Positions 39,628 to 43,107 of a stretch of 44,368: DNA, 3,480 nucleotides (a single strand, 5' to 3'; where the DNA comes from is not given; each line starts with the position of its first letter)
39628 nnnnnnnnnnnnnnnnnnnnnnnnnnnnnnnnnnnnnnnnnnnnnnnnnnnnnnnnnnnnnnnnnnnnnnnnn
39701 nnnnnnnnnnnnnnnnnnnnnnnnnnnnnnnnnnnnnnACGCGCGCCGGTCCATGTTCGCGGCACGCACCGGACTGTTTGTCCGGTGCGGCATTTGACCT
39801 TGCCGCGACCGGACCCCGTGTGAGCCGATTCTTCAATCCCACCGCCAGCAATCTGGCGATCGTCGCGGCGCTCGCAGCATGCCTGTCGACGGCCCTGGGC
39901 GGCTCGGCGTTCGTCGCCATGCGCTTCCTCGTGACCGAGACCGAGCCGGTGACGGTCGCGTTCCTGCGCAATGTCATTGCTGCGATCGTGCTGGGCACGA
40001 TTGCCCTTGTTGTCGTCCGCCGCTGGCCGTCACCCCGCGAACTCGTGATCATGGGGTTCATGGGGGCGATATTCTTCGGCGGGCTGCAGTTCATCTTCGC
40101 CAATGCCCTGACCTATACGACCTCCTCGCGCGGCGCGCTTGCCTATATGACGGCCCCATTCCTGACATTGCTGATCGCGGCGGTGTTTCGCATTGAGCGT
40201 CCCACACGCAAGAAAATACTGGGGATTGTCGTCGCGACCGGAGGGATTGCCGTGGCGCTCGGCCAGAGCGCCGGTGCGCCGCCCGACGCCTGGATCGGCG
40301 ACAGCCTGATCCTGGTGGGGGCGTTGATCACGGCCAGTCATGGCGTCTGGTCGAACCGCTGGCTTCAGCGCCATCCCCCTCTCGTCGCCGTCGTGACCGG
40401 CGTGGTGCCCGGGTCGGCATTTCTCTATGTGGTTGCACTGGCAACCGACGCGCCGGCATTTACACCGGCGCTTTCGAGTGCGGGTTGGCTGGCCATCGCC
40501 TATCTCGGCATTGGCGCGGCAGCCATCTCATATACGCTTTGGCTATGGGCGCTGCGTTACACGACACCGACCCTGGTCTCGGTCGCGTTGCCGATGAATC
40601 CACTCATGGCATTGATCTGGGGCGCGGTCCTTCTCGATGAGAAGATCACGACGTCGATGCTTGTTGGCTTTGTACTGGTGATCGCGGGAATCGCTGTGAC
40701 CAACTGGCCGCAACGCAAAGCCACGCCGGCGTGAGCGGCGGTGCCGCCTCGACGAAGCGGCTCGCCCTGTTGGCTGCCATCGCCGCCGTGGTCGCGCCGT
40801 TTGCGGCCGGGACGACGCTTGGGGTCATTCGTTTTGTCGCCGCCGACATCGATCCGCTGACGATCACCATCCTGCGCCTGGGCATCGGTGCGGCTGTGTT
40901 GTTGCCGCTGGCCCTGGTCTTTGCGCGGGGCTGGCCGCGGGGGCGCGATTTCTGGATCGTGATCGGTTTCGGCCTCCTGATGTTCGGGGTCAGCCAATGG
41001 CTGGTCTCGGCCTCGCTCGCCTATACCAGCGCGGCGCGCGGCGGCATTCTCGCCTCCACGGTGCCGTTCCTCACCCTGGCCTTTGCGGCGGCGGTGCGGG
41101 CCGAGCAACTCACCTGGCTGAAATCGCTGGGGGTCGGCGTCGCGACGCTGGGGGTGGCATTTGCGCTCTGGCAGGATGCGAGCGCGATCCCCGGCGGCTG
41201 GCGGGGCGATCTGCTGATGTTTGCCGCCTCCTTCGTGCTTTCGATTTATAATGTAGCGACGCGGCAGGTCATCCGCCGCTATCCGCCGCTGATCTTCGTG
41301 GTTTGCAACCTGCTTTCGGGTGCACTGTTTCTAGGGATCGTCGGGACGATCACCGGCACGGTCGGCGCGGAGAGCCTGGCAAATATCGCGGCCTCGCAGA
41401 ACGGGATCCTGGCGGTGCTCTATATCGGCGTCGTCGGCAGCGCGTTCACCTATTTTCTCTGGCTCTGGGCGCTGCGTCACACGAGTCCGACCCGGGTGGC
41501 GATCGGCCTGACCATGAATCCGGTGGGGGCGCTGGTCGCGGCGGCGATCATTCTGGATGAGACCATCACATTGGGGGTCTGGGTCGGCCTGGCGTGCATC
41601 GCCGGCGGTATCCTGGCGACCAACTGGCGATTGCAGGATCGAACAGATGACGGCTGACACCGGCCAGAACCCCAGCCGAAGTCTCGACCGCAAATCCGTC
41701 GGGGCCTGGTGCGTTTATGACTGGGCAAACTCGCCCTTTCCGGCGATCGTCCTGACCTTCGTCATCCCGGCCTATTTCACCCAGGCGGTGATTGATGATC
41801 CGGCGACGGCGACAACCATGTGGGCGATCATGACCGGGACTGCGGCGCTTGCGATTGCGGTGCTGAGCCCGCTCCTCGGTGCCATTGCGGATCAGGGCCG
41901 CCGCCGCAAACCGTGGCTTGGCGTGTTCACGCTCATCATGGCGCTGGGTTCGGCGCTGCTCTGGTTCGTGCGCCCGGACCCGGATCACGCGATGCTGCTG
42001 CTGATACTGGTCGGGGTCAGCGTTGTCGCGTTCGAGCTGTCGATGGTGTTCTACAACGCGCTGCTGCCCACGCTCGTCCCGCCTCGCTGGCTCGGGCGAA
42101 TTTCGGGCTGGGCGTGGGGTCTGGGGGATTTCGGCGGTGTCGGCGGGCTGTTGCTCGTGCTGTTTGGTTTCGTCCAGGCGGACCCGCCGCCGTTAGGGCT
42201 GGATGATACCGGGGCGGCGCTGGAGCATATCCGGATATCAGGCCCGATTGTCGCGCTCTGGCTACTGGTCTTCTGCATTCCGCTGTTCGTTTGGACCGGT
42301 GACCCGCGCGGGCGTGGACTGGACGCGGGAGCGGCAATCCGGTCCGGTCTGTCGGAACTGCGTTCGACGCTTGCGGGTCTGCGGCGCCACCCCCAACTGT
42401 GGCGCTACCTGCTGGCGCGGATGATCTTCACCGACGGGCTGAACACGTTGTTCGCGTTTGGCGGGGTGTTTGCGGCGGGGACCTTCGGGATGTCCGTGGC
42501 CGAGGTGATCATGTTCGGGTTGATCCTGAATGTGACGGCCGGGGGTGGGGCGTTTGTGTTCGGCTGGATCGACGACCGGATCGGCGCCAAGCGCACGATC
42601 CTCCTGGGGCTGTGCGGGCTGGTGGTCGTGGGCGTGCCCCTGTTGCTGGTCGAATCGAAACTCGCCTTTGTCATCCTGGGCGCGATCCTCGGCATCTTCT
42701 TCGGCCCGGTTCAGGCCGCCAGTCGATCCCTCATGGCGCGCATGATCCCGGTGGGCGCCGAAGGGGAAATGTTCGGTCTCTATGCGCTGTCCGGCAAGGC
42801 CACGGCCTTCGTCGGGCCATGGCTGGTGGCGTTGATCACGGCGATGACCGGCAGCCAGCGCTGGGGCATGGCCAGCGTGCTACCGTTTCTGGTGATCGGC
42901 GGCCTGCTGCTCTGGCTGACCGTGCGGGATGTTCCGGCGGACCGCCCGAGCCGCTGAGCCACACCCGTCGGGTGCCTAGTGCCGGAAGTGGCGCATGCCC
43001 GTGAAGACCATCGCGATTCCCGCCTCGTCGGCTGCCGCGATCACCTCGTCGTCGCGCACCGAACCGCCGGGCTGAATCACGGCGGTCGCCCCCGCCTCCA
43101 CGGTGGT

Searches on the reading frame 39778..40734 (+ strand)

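Call 65: search_protein_families(library=pfam, proteins=[window:39778-40734:+], max_evalue=0.001)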
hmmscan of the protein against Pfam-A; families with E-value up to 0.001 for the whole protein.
window:39778-40734:+ (318 aa): 2 families
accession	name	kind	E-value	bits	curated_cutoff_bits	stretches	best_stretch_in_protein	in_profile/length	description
PF00892.27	EamA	-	3.8e-37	128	28.2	2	173-309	2-134/135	EamA-like transporter family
PF06027.18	SLC35F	-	0.00043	20.3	21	1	26-307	5-296/299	Solute carrier family 35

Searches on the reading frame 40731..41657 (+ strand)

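Call 65: search_protein_families(library=pfam, proteins=[window:40731-41657:+], max_evalue=0.001)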
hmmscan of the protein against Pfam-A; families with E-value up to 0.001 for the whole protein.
window:40731-41657:+ (308 aa): 1 family
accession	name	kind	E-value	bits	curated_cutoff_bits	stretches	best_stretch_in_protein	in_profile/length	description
PF00892.27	EamA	-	3e-39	134.8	28.2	2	158-298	2-134/135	EamA-like transporter family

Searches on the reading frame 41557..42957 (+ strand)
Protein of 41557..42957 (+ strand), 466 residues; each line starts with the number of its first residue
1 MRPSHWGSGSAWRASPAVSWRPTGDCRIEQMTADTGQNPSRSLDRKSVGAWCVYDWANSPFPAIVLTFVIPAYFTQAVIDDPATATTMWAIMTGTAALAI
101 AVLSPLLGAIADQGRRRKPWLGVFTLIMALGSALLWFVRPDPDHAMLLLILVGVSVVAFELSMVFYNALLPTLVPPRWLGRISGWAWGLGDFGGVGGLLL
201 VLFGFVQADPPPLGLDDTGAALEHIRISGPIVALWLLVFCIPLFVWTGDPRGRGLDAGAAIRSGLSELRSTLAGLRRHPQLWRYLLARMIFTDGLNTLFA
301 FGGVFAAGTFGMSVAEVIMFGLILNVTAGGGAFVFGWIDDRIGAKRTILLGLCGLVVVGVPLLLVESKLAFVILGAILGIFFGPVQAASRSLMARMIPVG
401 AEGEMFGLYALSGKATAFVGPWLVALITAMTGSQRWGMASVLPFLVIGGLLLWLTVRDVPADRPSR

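Call 65: search_protein_families(library=pfam, proteins=[window:41557-42957:+], max_evalue=0.001)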
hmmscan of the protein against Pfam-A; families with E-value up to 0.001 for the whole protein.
window:41557-42957:+ (466 aa): 3 families
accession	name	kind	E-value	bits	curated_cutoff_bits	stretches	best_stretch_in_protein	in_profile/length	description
PF11700.14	ATG22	-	5.1e-48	164.4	24.1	2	181-455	192-472/482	Vacuole effluxer Atg22 like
PF07690.21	MFS_1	-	7.1e-29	101.2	33.4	3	309-463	26-181/347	Major Facilitator Superfamily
PF13347.12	MFS_2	-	2e-12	46.9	27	1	65-432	15-385/427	MFS/sugar transport protein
